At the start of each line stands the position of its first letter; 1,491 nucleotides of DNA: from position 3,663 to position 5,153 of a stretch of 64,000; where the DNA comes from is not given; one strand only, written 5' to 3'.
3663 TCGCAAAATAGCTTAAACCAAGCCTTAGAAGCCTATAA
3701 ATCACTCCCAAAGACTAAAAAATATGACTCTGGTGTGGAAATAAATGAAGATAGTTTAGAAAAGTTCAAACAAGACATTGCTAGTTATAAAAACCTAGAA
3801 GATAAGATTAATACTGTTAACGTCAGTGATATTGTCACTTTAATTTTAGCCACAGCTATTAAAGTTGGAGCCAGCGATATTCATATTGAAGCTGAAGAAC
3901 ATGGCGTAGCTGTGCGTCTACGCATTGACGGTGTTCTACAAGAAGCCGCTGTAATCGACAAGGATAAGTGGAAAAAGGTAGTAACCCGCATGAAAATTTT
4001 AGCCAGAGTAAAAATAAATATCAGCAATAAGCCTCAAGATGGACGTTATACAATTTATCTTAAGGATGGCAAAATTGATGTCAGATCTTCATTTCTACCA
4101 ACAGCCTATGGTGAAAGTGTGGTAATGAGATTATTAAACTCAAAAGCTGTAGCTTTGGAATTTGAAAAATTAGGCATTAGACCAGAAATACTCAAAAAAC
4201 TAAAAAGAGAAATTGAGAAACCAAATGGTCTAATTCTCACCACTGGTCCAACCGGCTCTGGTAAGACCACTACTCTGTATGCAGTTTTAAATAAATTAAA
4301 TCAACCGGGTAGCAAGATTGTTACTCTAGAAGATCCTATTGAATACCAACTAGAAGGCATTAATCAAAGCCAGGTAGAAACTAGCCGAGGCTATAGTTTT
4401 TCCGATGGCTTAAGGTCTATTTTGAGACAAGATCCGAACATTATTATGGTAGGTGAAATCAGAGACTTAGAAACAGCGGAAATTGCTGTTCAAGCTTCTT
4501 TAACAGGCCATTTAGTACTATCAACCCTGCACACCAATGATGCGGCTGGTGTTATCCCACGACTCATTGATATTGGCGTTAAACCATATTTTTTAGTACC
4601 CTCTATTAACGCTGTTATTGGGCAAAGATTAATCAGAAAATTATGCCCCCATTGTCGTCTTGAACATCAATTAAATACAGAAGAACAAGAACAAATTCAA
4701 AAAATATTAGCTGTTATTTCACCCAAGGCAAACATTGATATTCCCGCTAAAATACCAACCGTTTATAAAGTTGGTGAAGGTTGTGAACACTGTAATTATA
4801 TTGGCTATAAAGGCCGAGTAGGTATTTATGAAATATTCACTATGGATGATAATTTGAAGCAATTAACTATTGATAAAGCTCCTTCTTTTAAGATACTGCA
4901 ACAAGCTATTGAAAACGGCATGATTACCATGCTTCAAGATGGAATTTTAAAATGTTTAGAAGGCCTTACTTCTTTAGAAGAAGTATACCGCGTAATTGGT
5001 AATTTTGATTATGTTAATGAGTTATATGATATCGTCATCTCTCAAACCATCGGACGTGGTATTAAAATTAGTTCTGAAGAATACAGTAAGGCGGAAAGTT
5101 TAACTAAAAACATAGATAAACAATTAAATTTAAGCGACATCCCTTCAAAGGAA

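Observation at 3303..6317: Single-chain tandem PilB/GspE ATPase (two full, apparently active modules)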

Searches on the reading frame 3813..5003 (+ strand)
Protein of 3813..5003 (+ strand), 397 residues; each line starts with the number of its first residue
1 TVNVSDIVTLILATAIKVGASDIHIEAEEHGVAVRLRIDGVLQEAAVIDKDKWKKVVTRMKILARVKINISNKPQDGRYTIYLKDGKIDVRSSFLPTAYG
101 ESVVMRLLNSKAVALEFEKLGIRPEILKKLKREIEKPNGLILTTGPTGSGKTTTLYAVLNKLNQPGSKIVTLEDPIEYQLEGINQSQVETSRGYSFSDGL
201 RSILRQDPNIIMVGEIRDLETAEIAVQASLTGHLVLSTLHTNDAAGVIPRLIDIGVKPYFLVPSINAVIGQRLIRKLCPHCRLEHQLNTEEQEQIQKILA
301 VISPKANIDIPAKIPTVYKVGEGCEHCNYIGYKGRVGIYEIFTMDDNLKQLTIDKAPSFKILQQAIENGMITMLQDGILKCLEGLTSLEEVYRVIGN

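Call 79: search_solved_structures(query=window:3813-5003:+, max_evalue=1e-50, show_alignments=2)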
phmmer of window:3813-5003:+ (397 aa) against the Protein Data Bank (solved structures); distinct sequences matched with E-value up to 1e-50: 12.
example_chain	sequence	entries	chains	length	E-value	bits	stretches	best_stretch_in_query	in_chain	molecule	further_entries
3jc8_Ba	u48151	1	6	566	8e-100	337.6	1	6-391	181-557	Type IV-A pilus assembly ATPase PilB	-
6olj_C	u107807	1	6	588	2.2e-99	336.1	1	6-394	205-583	Type IV pilus biogenesis ATPase PilB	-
4kss_A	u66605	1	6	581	3.6e-99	335.4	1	7-394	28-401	Type II secretion system protein E, hemolysin-coregulated protein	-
4ksr_A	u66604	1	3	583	3.7e-99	335.4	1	7-394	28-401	Type II secretion system protein E, Hemolysin-coregulated protein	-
5tsg_B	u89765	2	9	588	4e-99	335.3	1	6-394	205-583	Type IV pilus biogenesis ATPase PilB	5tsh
1p9r_A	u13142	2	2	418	4.8e-99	335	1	7-393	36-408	General secretion pathway protein E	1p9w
4pht_A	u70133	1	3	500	2e-98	333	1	7-394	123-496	General secretory pathway protein E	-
5zfr_A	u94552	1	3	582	9.9e-98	330.7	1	6-394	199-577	Type IV pilus biogenesis ATPase PilB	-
5it5_F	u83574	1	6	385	8.9e-94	317.7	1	10-392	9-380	ATP binding motif-containing protein PilF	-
5oiu_A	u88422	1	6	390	9.1e-94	317.7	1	10-392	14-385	Type IV pilus assembly protein PilF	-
6ejf_A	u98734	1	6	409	1.1e-93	317.4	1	10-392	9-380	Type IV pilus assembly protein PilF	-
6f8l_G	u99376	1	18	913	9.3e-93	314.3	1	10-392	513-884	Type IV pilus assembly protein PilF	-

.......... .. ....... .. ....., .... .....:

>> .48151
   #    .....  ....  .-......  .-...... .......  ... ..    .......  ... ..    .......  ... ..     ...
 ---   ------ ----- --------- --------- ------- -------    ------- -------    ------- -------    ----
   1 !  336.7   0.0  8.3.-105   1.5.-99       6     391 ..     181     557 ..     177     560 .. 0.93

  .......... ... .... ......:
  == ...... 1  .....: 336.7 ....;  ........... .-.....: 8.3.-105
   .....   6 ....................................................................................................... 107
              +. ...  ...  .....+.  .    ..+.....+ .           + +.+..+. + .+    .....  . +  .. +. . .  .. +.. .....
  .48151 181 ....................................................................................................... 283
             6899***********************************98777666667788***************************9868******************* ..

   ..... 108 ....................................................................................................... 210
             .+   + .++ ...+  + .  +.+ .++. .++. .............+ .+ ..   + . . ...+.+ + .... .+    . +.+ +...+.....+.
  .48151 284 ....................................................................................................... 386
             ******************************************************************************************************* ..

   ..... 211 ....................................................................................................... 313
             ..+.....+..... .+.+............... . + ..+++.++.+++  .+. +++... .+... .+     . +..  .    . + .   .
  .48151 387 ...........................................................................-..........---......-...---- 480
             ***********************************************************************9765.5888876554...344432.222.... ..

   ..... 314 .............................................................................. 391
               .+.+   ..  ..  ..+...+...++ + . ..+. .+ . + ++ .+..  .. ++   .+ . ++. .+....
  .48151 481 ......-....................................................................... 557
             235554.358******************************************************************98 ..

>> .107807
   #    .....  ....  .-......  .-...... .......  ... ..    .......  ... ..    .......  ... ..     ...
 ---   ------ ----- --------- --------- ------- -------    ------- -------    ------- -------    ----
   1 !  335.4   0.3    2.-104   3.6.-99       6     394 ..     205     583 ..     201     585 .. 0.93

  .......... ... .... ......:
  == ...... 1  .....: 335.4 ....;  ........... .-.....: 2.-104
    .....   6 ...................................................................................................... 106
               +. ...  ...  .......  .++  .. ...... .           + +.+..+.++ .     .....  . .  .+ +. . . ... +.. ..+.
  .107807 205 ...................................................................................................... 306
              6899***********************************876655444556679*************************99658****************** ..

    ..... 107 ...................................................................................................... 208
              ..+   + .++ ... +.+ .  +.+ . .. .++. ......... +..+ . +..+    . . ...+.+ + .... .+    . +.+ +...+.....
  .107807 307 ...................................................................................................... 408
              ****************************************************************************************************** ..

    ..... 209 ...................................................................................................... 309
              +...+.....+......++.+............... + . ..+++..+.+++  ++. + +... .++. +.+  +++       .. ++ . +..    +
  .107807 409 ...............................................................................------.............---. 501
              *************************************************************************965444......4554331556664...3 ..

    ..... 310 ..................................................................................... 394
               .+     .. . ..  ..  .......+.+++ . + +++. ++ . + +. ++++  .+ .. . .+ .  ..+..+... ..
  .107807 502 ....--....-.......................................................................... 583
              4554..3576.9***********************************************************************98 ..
